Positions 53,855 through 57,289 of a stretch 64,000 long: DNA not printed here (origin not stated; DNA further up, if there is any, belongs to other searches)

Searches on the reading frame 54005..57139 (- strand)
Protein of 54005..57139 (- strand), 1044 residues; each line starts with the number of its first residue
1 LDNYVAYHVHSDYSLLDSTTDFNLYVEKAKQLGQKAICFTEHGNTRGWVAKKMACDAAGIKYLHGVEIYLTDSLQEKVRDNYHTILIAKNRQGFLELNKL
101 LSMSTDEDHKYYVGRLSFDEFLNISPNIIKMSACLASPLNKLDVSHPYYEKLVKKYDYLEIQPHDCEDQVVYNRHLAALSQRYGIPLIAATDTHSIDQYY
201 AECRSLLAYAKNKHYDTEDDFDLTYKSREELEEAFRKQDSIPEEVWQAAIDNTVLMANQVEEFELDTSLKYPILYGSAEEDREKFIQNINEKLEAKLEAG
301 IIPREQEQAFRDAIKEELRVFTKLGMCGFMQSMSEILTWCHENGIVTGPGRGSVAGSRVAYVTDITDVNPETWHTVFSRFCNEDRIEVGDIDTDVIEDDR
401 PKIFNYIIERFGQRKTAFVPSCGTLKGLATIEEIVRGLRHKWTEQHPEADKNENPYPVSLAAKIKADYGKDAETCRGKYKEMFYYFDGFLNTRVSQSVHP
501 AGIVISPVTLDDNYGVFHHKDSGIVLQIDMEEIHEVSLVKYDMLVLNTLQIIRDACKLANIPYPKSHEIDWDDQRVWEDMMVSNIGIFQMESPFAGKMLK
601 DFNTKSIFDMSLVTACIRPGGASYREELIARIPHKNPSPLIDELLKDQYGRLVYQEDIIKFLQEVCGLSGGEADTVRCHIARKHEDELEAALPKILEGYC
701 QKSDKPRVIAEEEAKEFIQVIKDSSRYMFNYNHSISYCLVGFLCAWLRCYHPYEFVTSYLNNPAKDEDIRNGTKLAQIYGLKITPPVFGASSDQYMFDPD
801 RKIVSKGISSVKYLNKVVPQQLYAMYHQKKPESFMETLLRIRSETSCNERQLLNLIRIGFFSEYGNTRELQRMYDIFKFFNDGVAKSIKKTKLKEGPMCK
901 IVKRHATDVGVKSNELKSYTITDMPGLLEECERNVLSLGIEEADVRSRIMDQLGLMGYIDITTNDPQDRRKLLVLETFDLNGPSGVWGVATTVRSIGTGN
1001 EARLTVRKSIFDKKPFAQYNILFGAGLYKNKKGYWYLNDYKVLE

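Call 68: search_protein_families(library=phrogs, proteins=[window:54005-57139:-], max_evalue=0.00001)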
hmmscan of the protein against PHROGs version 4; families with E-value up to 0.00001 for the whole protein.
window:54005-57139:- (1044 aa): 8 families
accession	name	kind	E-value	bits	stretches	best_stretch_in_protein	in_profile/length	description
phrog_405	-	DNA, RNA and nucleotide metabolism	2.2e-227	758.8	1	2-936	42-986/1190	DNA polymerase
phrog_11165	-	DNA, RNA and nucleotide metabolism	3.7e-62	211.4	1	287-823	17-572/782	DNA polymerase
phrog_7513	-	unknown function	1.2e-49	170.5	2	2-140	9-150/461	-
phrog_12219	-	DNA, RNA and nucleotide metabolism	7.1e-36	124.8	1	390-892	3-551/823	DNA polymerase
phrog_21652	-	DNA, RNA and nucleotide metabolism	2e-26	93.6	1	353-698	36-427/476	DNA polymerase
phrog_13169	-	DNA, RNA and nucleotide metabolism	4.9e-26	92.6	1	6-387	5-415/463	DNA polymerase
phrog_11119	-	DNA, RNA and nucleotide metabolism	6.3e-18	66.3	1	777-920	21-165/299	DNA polymerase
phrog_4335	-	unknown function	3.7e-09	37.3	1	710-812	14-115/421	-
